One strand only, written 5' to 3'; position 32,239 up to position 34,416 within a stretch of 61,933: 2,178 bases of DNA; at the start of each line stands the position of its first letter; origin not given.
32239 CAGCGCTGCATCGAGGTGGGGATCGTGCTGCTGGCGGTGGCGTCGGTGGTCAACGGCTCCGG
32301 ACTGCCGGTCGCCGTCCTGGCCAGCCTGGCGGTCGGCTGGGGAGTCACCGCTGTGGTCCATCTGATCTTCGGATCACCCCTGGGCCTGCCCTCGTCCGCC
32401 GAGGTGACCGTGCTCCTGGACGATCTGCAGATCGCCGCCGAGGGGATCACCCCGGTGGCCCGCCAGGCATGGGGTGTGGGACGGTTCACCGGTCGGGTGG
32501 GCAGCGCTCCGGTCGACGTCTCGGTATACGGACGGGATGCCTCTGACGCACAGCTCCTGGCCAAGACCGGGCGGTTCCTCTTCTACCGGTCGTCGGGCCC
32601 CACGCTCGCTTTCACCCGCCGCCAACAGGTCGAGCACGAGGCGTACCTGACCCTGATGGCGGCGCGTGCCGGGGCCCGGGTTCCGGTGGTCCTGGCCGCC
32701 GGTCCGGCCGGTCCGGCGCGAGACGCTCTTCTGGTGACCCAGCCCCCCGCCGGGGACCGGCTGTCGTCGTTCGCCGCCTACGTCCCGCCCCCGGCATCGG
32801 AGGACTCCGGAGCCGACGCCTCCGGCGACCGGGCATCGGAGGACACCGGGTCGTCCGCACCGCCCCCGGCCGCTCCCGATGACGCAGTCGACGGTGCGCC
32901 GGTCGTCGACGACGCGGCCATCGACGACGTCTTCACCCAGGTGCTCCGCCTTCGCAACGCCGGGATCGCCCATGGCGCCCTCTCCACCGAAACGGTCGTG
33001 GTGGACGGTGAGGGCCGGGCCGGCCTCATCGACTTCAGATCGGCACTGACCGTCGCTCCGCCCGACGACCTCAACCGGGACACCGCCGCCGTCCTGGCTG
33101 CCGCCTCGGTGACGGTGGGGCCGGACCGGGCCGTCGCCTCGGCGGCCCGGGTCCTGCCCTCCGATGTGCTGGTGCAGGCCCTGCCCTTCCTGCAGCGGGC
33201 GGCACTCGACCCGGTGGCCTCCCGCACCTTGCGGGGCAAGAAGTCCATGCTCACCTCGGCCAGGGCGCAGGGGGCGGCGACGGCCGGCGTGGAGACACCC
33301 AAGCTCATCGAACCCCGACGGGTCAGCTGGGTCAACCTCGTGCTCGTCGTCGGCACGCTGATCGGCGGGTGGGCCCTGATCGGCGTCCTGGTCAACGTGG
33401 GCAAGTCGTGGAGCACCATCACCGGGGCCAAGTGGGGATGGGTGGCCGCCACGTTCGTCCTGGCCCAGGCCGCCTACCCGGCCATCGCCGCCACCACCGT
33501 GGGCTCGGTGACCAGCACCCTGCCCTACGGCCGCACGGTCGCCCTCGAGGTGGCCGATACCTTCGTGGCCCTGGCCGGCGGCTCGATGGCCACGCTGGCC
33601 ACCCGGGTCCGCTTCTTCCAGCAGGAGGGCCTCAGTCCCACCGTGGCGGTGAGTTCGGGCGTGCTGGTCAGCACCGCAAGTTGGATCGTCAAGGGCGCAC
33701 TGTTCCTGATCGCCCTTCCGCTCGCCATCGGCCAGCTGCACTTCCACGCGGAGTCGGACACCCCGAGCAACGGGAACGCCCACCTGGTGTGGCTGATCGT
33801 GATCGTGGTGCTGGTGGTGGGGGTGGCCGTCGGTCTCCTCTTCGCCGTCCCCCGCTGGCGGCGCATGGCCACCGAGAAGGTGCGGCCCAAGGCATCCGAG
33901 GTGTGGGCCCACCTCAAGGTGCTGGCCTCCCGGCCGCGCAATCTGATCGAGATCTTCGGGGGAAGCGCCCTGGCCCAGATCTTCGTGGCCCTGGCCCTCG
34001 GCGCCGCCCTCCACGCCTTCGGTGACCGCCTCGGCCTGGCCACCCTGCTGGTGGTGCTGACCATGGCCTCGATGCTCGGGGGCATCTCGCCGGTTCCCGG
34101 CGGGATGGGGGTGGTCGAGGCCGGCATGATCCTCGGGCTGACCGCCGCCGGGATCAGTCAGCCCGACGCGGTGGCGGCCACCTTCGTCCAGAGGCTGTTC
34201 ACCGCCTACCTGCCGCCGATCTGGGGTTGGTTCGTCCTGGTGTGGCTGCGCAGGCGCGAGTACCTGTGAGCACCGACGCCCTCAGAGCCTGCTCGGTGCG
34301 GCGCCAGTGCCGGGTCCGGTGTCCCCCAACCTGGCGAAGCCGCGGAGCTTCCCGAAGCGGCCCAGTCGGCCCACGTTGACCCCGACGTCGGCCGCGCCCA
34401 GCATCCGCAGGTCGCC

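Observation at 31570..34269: An 899-aa membrane protein combining a flippase-like UPF0104 domain with a kinase-like domain that lacks the catalytic residues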

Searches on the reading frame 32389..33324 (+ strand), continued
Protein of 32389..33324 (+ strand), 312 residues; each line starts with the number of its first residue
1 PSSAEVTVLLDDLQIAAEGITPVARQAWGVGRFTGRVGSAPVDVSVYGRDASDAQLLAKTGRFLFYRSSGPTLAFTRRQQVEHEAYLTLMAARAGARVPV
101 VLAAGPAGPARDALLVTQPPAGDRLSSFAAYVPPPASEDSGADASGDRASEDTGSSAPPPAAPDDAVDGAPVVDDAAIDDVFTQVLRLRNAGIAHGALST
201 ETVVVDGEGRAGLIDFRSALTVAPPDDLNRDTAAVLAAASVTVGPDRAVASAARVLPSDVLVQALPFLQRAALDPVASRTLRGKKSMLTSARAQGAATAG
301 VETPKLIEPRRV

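Call 59: list_cluster_members(proteins=[P0285, P0298, P0313, P0344, P0349, P0357, P0377, P0355, P0007, P0063])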
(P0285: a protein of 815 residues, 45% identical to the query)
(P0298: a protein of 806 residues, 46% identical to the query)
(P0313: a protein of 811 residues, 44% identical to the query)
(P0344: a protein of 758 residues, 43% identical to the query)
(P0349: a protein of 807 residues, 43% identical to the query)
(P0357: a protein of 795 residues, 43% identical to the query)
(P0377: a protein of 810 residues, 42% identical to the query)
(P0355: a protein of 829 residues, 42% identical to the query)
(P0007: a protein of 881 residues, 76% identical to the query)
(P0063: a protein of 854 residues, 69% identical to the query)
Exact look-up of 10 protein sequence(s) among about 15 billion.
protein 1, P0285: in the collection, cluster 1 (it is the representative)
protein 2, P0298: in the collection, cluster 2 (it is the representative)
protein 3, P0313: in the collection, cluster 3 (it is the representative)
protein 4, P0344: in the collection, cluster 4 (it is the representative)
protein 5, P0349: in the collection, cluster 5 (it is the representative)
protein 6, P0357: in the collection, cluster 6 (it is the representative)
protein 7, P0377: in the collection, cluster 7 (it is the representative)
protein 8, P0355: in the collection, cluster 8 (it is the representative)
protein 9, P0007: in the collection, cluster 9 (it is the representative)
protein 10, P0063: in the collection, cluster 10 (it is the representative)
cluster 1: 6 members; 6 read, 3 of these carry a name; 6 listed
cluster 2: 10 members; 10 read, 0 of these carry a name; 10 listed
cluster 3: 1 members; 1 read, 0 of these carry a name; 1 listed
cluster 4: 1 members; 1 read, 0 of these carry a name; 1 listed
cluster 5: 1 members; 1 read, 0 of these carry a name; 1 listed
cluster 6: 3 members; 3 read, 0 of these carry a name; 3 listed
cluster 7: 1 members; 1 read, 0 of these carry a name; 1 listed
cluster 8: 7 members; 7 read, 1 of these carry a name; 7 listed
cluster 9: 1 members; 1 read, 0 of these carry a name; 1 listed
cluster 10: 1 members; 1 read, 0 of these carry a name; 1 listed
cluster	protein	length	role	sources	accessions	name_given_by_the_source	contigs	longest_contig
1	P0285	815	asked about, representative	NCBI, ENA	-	-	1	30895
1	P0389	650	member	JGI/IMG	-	hypothetical protein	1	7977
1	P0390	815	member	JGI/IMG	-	uncharacterized membrane protein YbhN (UPF0104 family)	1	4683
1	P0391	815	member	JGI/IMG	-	uncharacterized membrane protein YbhN (UPF0104 family)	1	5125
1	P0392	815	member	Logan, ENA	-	-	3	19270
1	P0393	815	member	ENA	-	-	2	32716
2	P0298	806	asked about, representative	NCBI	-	-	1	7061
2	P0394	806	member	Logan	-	-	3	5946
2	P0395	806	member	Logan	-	-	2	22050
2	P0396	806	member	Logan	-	-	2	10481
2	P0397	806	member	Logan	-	-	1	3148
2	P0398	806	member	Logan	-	-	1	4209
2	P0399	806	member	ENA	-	-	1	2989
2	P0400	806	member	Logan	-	-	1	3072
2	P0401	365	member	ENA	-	-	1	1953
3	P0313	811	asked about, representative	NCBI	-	-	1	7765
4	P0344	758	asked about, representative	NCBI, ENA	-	-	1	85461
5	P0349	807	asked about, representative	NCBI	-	-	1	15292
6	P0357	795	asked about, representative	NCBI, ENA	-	-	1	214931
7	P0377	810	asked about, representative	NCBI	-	-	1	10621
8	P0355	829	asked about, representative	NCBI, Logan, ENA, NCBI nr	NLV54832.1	MAG: flippase-like domain-containing protein [Acidimicrobiales bacterium] | flippase-like domain-containing protein [Acidimicrobiales bacterium]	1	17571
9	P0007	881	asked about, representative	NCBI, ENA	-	-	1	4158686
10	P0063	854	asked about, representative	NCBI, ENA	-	-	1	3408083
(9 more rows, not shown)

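Call 69: search_protein_families(library=pfam, proteins=[P0142, P0202, P0233, P0131, P0160, P0217, P0226, P0189, P0254], max_evalue=0.1)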
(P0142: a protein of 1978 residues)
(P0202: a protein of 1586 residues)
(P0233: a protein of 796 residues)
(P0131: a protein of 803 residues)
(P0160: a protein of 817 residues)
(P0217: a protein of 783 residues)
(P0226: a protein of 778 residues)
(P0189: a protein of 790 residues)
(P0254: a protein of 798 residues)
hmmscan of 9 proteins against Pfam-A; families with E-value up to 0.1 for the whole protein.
P0142 (1978 aa): 10 families
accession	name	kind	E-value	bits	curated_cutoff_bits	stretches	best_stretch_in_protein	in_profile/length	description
PF01569.27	PAP2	-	2.9e-30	105.1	27.2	2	1268-1379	2-124/130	PAP2 superfamily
PF03706.18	LPG_synthase_TM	-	1.6e-20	74.2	33.4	3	1681-1949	15-301/302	Lysylphosphatidylglycerol synthase TM region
PF00069.31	Pkinase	-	3.3e-12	46.8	31.7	1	1497-1570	70-149/263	Protein kinase domain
PF01636.29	APH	-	8.7e-11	42.5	23.2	2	1520-1569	150-200/239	Phosphotransferase enzyme family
PF06293.20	Kdo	-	1.4e-09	38.1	21.3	2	1481-1570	70-173/207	Lipopolysaccharide kinase (Kdo/WaaP) family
PF14378.12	PAP2_3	-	4.7e-07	30.2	27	2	1301-1372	115-187/190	PAP2 superfamily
PF01163.29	RIO1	-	3.4e-06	27.2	22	1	1472-1580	58-168/187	RIO domain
PF14360.12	PAP2_C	-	2.6e-05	25.2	27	0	508-562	7-64/74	PAP2 superfamily C-terminal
PF03109.22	ABC1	-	6.7e-05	22.6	22.9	1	1477-1585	123-231/244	ABC1 atypical kinase-like domain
PF07714.23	PK_Tyr_Ser-Thr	-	0.0028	17.4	23.1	1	1533-1575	116-158/258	Protein tyrosine and serine/threonine kinase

P0202 (1586 aa): 11 families
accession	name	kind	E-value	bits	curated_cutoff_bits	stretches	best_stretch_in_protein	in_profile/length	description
PF03706.18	LPG_synthase_TM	-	4.3e-34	118.8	33.4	2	33-341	2-302/302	Lysylphosphatidylglycerol synthase TM region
PF01569.27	PAP2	-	1.5e-33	115.8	27.2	2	441-553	3-125/130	PAP2 superfamily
PF00069.31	Pkinase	-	2.4e-12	47.3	31.7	2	1159-1201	111-153/263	Protein kinase domain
PF01636.29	APH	-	4.9e-09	36.7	23.2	2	1075-1227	70-225/239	Phosphotransferase enzyme family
PF01163.29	RIO1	-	1e-08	35.5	22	1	634-735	50-152/187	RIO domain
PF14378.12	PAP2_3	-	2e-07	31.5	27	2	931-1002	115-187/190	PAP2 superfamily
PF14360.12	PAP2_C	-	3.6e-06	27.9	27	0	487-541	7-64/74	PAP2 superfamily C-terminal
PF07714.23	PK_Tyr_Ser-Thr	-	0.00019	21.3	23.1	1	1162-1201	118-157/258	Protein tyrosine and serine/threonine kinase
PF19974.5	TCAD9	-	0.0011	18.7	40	0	1162-1209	294-337/429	Ternary complex associated domain 9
PF13095.12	FTA2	-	0.0055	16.8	30.2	0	1150-1193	175-213/214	Kinetochore Sim4 complex subunit FTA2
PF06293.20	Kdo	-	0.0078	16.1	21.3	0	1151-1190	123-166/207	Lipopolysaccharide kinase (Kdo/WaaP) family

P0233 (796 aa): 2 families
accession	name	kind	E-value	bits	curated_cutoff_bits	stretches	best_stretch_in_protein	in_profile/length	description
PF03706.18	LPG_synthase_TM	-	1.1e-26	94.5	33.4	1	500-783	5-302/302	Lysylphosphatidylglycerol synthase TM region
PF00069.31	Pkinase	-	0.049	13.5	31.7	1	351-400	100-149/263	Protein kinase domain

P0131 (803 aa): 1 family
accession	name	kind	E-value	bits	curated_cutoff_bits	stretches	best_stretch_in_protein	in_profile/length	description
PF03706.18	LPG_synthase_TM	-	1.8e-21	77.3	33.4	1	497-790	5-302/302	Lysylphosphatidylglycerol synthase TM region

P0160 (817 aa): 1 family
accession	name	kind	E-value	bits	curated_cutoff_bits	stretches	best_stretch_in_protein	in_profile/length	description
PF03706.18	LPG_synthase_TM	-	1.6e-19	70.9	33.4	1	511-804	3-302/302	Lysylphosphatidylglycerol synthase TM region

P0217 (783 aa): 1 family
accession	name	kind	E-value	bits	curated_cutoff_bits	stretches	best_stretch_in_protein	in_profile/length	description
PF03706.18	LPG_synthase_TM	-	9.6e-30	104.5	33.4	1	484-770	4-302/302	Lysylphosphatidylglycerol synthase TM region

P0226 (778 aa): 1 family
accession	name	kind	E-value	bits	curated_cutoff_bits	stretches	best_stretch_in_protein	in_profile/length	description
PF03706.18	LPG_synthase_TM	-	2.4e-22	80.2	33.4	1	484-763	6-300/302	Lysylphosphatidylglycerol synthase TM region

P0189 (790 aa): 3 families
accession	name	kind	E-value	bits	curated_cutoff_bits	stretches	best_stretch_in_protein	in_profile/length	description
PF03706.18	LPG_synthase_TM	-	3.6e-30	105.9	33.4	1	491-777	4-302/302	Lysylphosphatidylglycerol synthase TM region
PF01636.29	APH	-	6.8e-06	26.4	23.2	1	298-396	98-203/239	Phosphotransferase enzyme family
PF19974.5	TCAD9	-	8.1e-05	22.4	40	1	352-391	286-325/429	Ternary complex associated domain 9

P0254 (798 aa): 5 families
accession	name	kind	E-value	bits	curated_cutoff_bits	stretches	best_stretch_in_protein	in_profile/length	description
PF03706.18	LPG_synthase_TM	-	4.7e-24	85.8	33.4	1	498-785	2-302/302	Lysylphosphatidylglycerol synthase TM region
PF19974.5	TCAD9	-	8.2e-05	22.4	40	1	343-402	285-329/429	Ternary complex associated domain 9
PF06293.20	Kdo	-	0.00029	20.8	21.3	1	343-397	104-169/207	Lipopolysaccharide kinase (Kdo/WaaP) family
PF01163.29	RIO1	-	0.00059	20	22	1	302-398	58-152/187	RIO domain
PF01636.29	APH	-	0.0053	17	23.2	0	275-370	15-110/239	Phosphotransferase enzyme family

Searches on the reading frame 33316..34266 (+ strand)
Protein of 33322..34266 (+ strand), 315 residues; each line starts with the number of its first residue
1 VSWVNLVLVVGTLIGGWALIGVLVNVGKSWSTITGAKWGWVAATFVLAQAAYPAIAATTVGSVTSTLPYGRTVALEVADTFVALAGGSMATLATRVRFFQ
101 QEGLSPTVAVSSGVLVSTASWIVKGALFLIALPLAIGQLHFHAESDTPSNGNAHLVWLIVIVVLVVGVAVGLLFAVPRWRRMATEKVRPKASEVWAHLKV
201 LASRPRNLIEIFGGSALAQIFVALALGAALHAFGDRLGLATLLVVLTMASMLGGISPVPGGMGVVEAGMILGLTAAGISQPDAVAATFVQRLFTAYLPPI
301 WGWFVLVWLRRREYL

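Call 87: search_solved_structures(query=window:33322-34266:+, max_evalue=10, show_alignments=3)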
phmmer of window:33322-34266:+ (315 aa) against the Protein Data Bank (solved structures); distinct sequences matched with E-value up to 10: 0.

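Call 90: search_solved_structures(query=A4, max_evalue=10, show_alignments=2)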
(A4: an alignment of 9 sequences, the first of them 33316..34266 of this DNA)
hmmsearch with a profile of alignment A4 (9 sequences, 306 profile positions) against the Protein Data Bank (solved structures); distinct sequences matched with E-value up to 10: 4.
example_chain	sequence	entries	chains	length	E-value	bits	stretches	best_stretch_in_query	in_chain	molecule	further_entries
9goe_A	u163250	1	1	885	2.4e-05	27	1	7-303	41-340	Phosphatidylglycerol lysyltransferase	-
9j8q_A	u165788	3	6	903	2.5e-05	27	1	7-303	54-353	Phosphatidylglycerol lysyltransferase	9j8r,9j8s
9w50_A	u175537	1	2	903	2.5e-05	27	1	7-303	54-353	Phosphatidylglycerol lysyltransferase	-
9w51_A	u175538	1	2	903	2.5e-05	27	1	7-303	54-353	Phosphatidylglycerol lysyltransferase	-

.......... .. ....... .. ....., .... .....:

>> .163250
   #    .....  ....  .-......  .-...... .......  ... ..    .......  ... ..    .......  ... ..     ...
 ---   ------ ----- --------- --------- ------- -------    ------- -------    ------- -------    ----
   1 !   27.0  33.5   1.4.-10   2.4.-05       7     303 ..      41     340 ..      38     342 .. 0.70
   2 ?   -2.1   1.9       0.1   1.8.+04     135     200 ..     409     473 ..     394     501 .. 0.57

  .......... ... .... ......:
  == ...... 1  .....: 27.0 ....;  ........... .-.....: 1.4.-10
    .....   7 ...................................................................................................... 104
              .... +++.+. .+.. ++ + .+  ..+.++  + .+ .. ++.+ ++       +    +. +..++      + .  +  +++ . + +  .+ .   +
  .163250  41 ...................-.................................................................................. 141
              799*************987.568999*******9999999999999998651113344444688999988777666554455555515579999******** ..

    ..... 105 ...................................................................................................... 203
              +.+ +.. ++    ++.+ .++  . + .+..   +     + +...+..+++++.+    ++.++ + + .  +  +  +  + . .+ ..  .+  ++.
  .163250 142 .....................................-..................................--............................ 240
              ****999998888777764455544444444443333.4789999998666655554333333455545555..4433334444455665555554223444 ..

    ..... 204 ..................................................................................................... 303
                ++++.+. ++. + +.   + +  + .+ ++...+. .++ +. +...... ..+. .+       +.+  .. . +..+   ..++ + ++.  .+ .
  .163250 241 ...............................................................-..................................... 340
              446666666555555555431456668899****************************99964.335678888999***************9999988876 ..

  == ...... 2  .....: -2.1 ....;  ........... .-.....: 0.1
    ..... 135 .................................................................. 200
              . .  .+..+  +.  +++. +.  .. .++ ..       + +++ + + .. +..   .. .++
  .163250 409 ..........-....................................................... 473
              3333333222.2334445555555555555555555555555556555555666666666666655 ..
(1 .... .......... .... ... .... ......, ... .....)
